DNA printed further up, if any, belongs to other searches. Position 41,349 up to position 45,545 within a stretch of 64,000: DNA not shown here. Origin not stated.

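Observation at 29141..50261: Eight-gene, ~21-kb operon encoding only exported structural-looking proteins; not assignable to a described system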

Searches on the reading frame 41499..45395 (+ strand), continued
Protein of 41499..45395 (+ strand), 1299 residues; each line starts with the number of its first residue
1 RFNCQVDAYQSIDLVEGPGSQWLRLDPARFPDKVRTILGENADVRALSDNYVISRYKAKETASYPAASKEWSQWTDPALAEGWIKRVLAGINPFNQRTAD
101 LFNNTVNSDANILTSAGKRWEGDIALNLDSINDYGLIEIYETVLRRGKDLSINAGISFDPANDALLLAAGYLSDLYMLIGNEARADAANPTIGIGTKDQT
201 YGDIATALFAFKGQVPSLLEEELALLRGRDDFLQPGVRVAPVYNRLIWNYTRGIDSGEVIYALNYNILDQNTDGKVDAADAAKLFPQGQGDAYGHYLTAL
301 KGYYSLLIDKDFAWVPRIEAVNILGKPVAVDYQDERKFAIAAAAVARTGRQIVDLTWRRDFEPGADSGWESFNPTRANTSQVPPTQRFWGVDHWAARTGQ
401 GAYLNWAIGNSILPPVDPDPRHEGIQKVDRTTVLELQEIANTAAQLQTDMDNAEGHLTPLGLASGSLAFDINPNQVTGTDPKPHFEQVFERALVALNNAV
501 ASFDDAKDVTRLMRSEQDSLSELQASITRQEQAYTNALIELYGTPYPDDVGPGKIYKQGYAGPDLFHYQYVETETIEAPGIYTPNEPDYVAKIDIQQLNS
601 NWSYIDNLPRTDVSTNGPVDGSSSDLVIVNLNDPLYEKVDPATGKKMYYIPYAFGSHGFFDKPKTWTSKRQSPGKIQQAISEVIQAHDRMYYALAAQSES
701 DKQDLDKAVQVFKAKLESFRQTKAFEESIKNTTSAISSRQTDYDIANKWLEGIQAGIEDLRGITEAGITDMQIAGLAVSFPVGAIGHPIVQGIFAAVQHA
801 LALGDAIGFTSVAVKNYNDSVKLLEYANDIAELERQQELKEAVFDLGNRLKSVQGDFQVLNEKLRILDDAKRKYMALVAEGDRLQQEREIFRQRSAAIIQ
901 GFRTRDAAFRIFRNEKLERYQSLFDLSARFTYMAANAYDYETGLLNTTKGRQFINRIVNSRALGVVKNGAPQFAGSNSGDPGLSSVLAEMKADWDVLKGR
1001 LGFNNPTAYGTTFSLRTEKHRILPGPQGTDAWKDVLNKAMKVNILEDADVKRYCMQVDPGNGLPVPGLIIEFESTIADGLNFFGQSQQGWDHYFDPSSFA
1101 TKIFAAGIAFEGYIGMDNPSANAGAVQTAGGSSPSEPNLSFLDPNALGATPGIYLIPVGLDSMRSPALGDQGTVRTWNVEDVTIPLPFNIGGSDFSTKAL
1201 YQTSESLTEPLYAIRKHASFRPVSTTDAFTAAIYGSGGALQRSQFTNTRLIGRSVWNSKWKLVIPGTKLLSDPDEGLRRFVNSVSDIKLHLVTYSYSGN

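Call 22: find_related_loci(query=A1, collection=genome_contigs, flank=10000)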
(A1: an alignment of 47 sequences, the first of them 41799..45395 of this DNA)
Query A1 (1199 aa) in genome_contigs; peptide patterns used: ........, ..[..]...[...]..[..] (x = any residue, [..] = any of these).
599 stretches matched a pattern (row limit reached: there are more); 582 encode a relative of the query (tblastn E <= 1e-3); the best 80 are kept; 80 distinct loci.
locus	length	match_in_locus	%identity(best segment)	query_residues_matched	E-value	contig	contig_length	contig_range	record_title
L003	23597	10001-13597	82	1-1199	0e+0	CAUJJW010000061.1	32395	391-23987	MAG: Verrucomicrobiota bacterium isolate KLAP45 genome assembly, contig: KLAP45_534216, whole genome shotgun sequence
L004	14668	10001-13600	80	1-1199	0e+0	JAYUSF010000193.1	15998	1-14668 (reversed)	MAG: Verrucomicrobiota bacterium isolate GL117_UP_concoct_13 GL117_UP_concoct_13_192, whole genome shotgun sequence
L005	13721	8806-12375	63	1-1199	0e+0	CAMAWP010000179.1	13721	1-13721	MAG: Akkermansia muciniphila isolate MaH-09apr19-44 genome assembly, contig: MaH-09apr19-C11156, whole genome shotgun se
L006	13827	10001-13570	63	1-1199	0e+0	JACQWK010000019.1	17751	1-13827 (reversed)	MAG: Verrucomicrobia bacterium isolate NC_groundwater_1487_Ag_S-0.65um_59_29 S_p65_S5_coassembly_k141_239508, whole geno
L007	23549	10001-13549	62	1-1199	0e+0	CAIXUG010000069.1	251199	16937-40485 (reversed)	MAG: uncultured Verrucomicrobia bacterium isolate YR3_bin-1454 genome assembly, contig: bin-1454:69/90, whole genome sho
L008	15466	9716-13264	62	1-1199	0e+0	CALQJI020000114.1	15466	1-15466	MAG: Klebsiella pneumoniae isolate HRSG-E1-bin-52 genome assembly, contig: HRSG-H1-C2401, whole genome shotgun sequence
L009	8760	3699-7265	59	1-1199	0e+0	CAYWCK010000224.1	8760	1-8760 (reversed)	MAG TPA_asm: uncultured Bifidobacteriaceae bacterium isolate binchicken_co118_301 genome assembly, contig: NODE_9875_len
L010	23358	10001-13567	59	1-1199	0e+0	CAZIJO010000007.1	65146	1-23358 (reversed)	MAG TPA_asm: uncultured Bifidobacterium sp. isolate SRP287453_co1_106 genome assembly, contig: NODE_629_length_65146_cov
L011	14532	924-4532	59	1-1199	0e+0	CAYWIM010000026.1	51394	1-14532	MAG TPA_asm: uncultured Verrucomicrobiota bacterium isolate SRP263991_co5_619 genome assembly, contig: NODE_1410_length_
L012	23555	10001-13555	59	1-1199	0e+0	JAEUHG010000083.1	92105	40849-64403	MAG: Verrucomicrobiales bacterium isolate new MAG-11 k141_1245572, whole genome shotgun sequence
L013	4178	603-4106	59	1-1199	0e+0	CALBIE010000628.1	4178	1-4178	MAG TPA_asm: uncultured Verrucomicrobiales bacterium isolate ERR2206756_bin.174_CONCOCT_v1.1_MAG genome assembly, contig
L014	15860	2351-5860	60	6-1199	0e+0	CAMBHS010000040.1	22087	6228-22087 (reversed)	MAG: Akkermansia muciniphila isolate TH-11nov19-208 genome assembly, contig: TH-11nov19-C5823, whole genome shotgun sequ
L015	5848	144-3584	61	33-1199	0e+0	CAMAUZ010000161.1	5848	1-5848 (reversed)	MAG: Akkermansia muciniphila isolate AH-24oct19-276 genome assembly, contig: AH-24oct19-C35250, whole genome shotgun seq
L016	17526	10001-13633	59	1-1199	0e+0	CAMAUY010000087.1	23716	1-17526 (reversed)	MAG: Akkermansia muciniphila isolate AH-24oct19-145 genome assembly, contig: AH-24oct19-C4585, whole genome shotgun sequ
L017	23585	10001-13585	58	1-1199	0e+0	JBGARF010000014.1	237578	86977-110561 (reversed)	MAG: Limisphaerales bacterium isolate MAG_MBR_H10.46 MBRH10-46_opera_contig_211, whole genome shotgun sequence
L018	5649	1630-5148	60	1-1199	0e+0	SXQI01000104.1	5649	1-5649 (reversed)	MAG: Verrucomicrobiales bacterium isolate F1-140-MAGs024 F1-140__c160693, whole genome shotgun sequence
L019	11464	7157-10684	59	1-1199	0e+0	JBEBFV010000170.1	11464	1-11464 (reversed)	MAG: Limisphaerales bacterium isolate ASF_5 NODE_3487_length_11464_cov_4.611879, whole genome shotgun sequence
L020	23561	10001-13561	58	1-1199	0e+0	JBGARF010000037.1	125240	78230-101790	MAG: Limisphaerales bacterium isolate MAG_MBR_H10.46 MBRH10-46_opera_contig_634, whole genome shotgun sequence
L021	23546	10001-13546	56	1-1199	0e+0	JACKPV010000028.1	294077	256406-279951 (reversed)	MAG: Verrucomicrobiales bacterium isolate HK-STAS-VERR-3 HK-STAS-VERR-3_28, whole genome shotgun sequence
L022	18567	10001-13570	58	1-1199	0e+0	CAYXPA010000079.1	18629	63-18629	MAG TPA_asm: uncultured Verrucomicrobiota bacterium isolate binchicken_co107_206 genome assembly, contig: NODE_7271_leng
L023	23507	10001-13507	58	1-1199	0e+0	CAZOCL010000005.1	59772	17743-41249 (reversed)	MAG TPA_asm: uncultured Klebsiella sp. isolate SRP193066_co2_110 genome assembly, contig: NODE_170_length_59772_cov_11.3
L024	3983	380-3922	58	1-1199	0e+0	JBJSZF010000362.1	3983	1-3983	MAG: Verrucomicrobiota bacterium isolate samp_4434_concoct_1154 samp_4434_1115095, whole genome shotgun sequence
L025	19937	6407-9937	59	1-1199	0e+0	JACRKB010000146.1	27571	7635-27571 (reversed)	MAG: Verrucomicrobia bacterium isolate NC_groundwater_1844_Pr3_B-0.1um_65_12 SR-2_scaffold_141_1966594, whole genome sho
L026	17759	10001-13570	58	1-1199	0e+0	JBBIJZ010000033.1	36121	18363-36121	MAG: Verrucomicrobiales bacterium isolate ETS170220_bin_174 NODE_1350_length_36121_cov_23.265596, whole genome shotgun s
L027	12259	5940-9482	58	1-1199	0e+0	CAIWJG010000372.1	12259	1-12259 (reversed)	MAG: uncultured Verrucomicrobia subdivision 3 bacterium isolate Ki1-2-7m_bin-117 genome assembly, contig: bin-117:372/99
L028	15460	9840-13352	58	1-1199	0e+0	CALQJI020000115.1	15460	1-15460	MAG: Klebsiella pneumoniae isolate HRSG-E1-bin-52 genome assembly, contig: HRSG-H1-C2406, whole genome shotgun sequence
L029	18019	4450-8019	57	1-1199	0e+0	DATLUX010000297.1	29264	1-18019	MAG TPA_asm: Verrucomicrobiia bacterium isolate SMAG_U13177 k141_956671, whole genome shotgun sequence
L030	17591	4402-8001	56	1-1199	0e+0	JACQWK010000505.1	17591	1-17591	MAG: Verrucomicrobia bacterium isolate NC_groundwater_1487_Ag_S-0.65um_59_29 S_p65_S5_coassembly_k141_3473303, whole gen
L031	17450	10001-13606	58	1-1199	0e+0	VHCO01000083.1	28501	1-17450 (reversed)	MAG: Verrucomicrobia bacterium isolate K_DeepCast_150m_m2_164 K_DeepCast_150m_m2_164_Ga0194126_10002727, whole genome sh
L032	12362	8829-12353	58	1-1199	0e+0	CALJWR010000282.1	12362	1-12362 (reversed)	MAG: uncultured Verrucomicrobiae bacterium isolate N1_Bin_METABAT__87_sub_1 genome assembly, contig: c_000001749513, who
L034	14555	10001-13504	57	1-1199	0e+0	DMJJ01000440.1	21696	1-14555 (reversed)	MAG TPA_asm: Verrucomicrobiales bacterium isolate UBA11320 contig_254, whole genome shotgun sequence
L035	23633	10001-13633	58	1-1199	0e+0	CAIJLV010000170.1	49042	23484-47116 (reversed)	MAG: uncultured Verrucomicrobia bacterium isolate Loclat_bin-04712 genome assembly, contig: bin-04712:170/237, whole gen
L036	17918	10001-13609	56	1-1199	0e+0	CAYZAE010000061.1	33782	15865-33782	MAG TPA_asm: uncultured Verrucomicrobiota bacterium isolate SRP272421_co2_389 genome assembly, contig: NODE_2752_length_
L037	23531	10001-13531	58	1-1199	0e+0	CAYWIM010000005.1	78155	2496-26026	MAG TPA_asm: uncultured Verrucomicrobiota bacterium isolate SRP263991_co5_619 genome assembly, contig: NODE_731_length_7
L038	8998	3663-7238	57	1-1199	0e+0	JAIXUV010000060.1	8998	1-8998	MAG: Verrucomicrobiales bacterium isolate D1_MAG_00042 pond_D1_MAG_00042_000000000225, whole genome shotgun sequence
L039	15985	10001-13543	57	1-1199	0e+0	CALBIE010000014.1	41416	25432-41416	MAG TPA_asm: uncultured Verrucomicrobiales bacterium isolate ERR2206756_bin.174_CONCOCT_v1.1_MAG genome assembly, contig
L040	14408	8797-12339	56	1-1199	0e+0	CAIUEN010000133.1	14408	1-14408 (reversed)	MAG: uncultured Verrucomicrobiales bacterium isolate Ki1-2-7m_bin-060 genome assembly, contig: bin-060:133/535, whole ge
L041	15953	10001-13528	56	1-1199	0e+0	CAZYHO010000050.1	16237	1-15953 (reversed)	MAG TPA_asm: uncultured Akkermansia sp. isolate SRP344714_co2_111 genome assembly, contig: NODE_9276_length_16237_cov_9.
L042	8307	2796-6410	56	1-1199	0e+0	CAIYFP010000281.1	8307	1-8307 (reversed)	MAG: uncultured Verrucomicrobia bacterium isolate LaPlata-b_bin-1236 genome assembly, contig: bin-1236:281/632, whole ge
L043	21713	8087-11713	57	1-1199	0e+0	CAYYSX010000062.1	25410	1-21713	MAG TPA_asm: uncultured Verrucomicrobiota bacterium isolate SRP344714_co2_9 genome assembly, contig: NODE_4916_length_25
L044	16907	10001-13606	54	1-1199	0e+0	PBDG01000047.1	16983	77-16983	MAG: Rhodospirillaceae bacterium isolate SP354 162416, whole genome shotgun sequence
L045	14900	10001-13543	61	1-1199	0e+0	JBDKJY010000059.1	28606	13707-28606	MAG: Verrucomicrobiota bacterium isolate gunnisonriver_2019_sw_WHONDRS-S19S_0062_A_bin.17 scaffold_0000253, whole genome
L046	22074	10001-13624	55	1-1199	0e+0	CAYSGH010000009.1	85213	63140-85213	MAG TPA_asm: uncultured Akkermansia sp. isolate SRP319275_co3_152 genome assembly, contig: NODE_416_length_85213_cov_28.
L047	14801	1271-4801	55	1-1199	0e+0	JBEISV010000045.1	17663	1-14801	MAG: Verrucomicrobiales bacterium isolate Sample-107-S80-bin-69 Sample_107_S80-bin_69-k141_517201, whole genome shotgun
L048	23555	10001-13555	56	1-1199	0e+0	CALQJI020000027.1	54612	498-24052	MAG: Klebsiella pneumoniae isolate HRSG-E1-bin-52 genome assembly, contig: HRSG-H1-C229, whole genome shotgun sequence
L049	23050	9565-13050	55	1-1199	0e+0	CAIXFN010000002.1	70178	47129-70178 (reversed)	MAG: uncultured Pedosphaera sp. isolate Umea2p3_bin-0208 genome assembly, contig: bin-0208:002/118, whole genome shotgun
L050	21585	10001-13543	55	1-1199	0e+0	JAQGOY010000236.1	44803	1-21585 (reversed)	MAG: Verrucomicrobiales bacterium isolate RYN_625 scaffold_704304, whole genome shotgun sequence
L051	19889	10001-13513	56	1-1199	0e+0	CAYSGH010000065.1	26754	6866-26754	MAG TPA_asm: uncultured Akkermansia sp. isolate SRP319275_co3_152 genome assembly, contig: NODE_2089_length_26754_cov_26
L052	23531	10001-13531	56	1-1199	0e+0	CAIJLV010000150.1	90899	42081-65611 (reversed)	MAG: uncultured Verrucomicrobia bacterium isolate Loclat_bin-04712 genome assembly, contig: bin-04712:150/237, whole gen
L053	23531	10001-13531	55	1-1199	0e+0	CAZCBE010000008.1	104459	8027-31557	MAG TPA_asm: uncultured Klebsiella sp. isolate SRP292972_co3_125 genome assembly, contig: NODE_236_length_104459_cov_20.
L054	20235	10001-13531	56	1-1199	0e+0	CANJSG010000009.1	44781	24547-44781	MAG: Verrucomicrobia bacterium isolate RH-23may17-314 genome assembly, contig: RH-23may17-C5752, whole genome shotgun se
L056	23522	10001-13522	54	1-1199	0e+0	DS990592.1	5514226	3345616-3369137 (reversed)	Verrucomicrobiae bacterium DG1235 scf_1104243000192 genomic scaffold, whole genome shotgun sequence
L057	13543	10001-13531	55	1-1199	0e+0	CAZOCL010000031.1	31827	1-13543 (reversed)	MAG TPA_asm: uncultured Klebsiella sp. isolate SRP193066_co2_110 genome assembly, contig: NODE_724_length_31827_cov_11.4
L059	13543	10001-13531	56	1-1199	0e+0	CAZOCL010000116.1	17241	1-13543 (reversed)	MAG TPA_asm: uncultured Klebsiella sp. isolate SRP193066_co2_110 genome assembly, contig: NODE_1766_length_17241_cov_12.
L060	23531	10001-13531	54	1-1199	0e+0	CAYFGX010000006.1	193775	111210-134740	MAG TPA_asm: uncultured Verrucomicrobiota bacterium isolate ERP003628_co2_45 genome assembly, contig: NODE_21_length_193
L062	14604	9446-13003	53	1-1199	0e+0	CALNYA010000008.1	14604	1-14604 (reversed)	MAG: uncultured Verrucomicrobiota bacterium isolate LOGT_bin.0235 genome assembly, contig: contig_17450, whole genome sh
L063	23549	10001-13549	57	1-1199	0e+0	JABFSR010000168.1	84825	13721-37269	MAG: Verrucomicrobia bacterium isolate WB-IL-17 seq_77, whole genome shotgun sequence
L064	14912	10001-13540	52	1-1199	0e+0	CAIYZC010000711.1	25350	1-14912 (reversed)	MAG: uncultured Pedosphaera sp. isolate Umea_bin-10158 genome assembly, contig: bin-10158:711/870, whole genome shotgun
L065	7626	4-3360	51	64-1199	0e+0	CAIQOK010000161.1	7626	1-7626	MAG: uncultured Verrucomicrobia bacterium isolate Umea1_bin-1099 genome assembly, contig: bin-1099:161/189, whole genome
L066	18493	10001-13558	52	1-1199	0e+0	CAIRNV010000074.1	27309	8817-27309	MAG: uncultured Verrucomicrobia bacterium isolate LaPlata-a_bin-0377 genome assembly, contig: bin-0377:074/492, whole ge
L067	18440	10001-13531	59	1-1199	0e+0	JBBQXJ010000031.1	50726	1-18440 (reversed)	MAG: Verrucomicrobiota bacterium isolate Co_metawrap_2108 Cmw_2108_k141_10353269_length_50726_cov_12.9981, whole genome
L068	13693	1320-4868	50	1-1199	0e+0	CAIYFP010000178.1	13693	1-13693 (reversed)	MAG: uncultured Verrucomicrobia bacterium isolate LaPlata-b_bin-1236 genome assembly, contig: bin-1236:178/632, whole ge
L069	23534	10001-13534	59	1-1199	0e+0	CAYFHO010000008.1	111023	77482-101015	MAG TPA_asm: uncultured Verrucomicrobiota bacterium isolate ERP003628_co2_164 genome assembly, contig: NODE_106_length_1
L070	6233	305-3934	48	1-1199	0e+0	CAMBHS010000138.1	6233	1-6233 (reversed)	MAG: Akkermansia muciniphila isolate TH-11nov19-208 genome assembly, contig: TH-11nov19-C31292, whole genome shotgun seq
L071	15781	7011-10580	63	1-1199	0e+0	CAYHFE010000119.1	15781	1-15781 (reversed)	MAG TPA_asm: uncultured Verrucomicrobiota bacterium isolate ERP119702_co1_132 genome assembly, contig: NODE_4400_length_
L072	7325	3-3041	55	176-1199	0e+0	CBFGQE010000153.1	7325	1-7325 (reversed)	MAG TPA_asm: uncultured bacterium isolate SRR14536361_metabat2_54 genome assembly, contig: ERZ27321110.5706, whole genom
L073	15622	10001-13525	53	1-1199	0e+0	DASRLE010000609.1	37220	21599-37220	MAG TPA_asm: Candidatus Saccharimonadales bacterium isolate SMAG_U10180 k141_666963, whole genome shotgun sequence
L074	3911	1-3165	51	129-1199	0e+0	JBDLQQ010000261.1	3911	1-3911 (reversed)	MAG: Verrucomicrobiota bacterium isolate icacos_2019_sw_WHONDRS-S19S_0094_B_bin.100 scaffold_1922440, whole genome shotg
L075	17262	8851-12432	56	1-1199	0e+0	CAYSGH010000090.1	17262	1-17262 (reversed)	MAG TPA_asm: uncultured Akkermansia sp. isolate SRP319275_co3_152 genome assembly, contig: NODE_3612_length_17262_cov_27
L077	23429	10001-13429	49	1-1199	0e+0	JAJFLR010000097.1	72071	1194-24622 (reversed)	MAG: Opitutales bacterium isolate OFTM360 OFTM360_96, whole genome shotgun sequence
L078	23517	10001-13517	51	1-1199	0e+0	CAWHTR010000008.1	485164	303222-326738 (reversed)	MAG: uncultured Verrucomicrobiae bacterium isolate MFD03250.bin.2.101 genome assembly, contig: contig_8207, whole genome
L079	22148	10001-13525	48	1-1199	0e+0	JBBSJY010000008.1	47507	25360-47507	MAG: Verrucomicrobiales bacterium isolate LS4_metabat2.159 LS4_metabat2.159_K_1849321_L_47507_cov_24.6138, whole genome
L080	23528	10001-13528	49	1-1199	0e+0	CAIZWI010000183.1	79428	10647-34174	MAG: uncultured Verrucomicrobia subdivision 3 bacterium isolate I-3_bin-103 genome assembly, contig: bin-103:183/467, wh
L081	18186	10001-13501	49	1-1199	0e+0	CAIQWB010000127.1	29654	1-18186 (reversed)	MAG: uncultured Verrucomicrobia subdivision 3 bacterium isolate AlinenLipids_bin-9528 genome assembly, contig: bin-9528:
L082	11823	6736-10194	49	1-1199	0e+0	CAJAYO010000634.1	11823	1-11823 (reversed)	MAG: uncultured Opitutae bacterium isolate Loc090116-9m_bin-1378 genome assembly, contig: bin-1378:634/977, whole genome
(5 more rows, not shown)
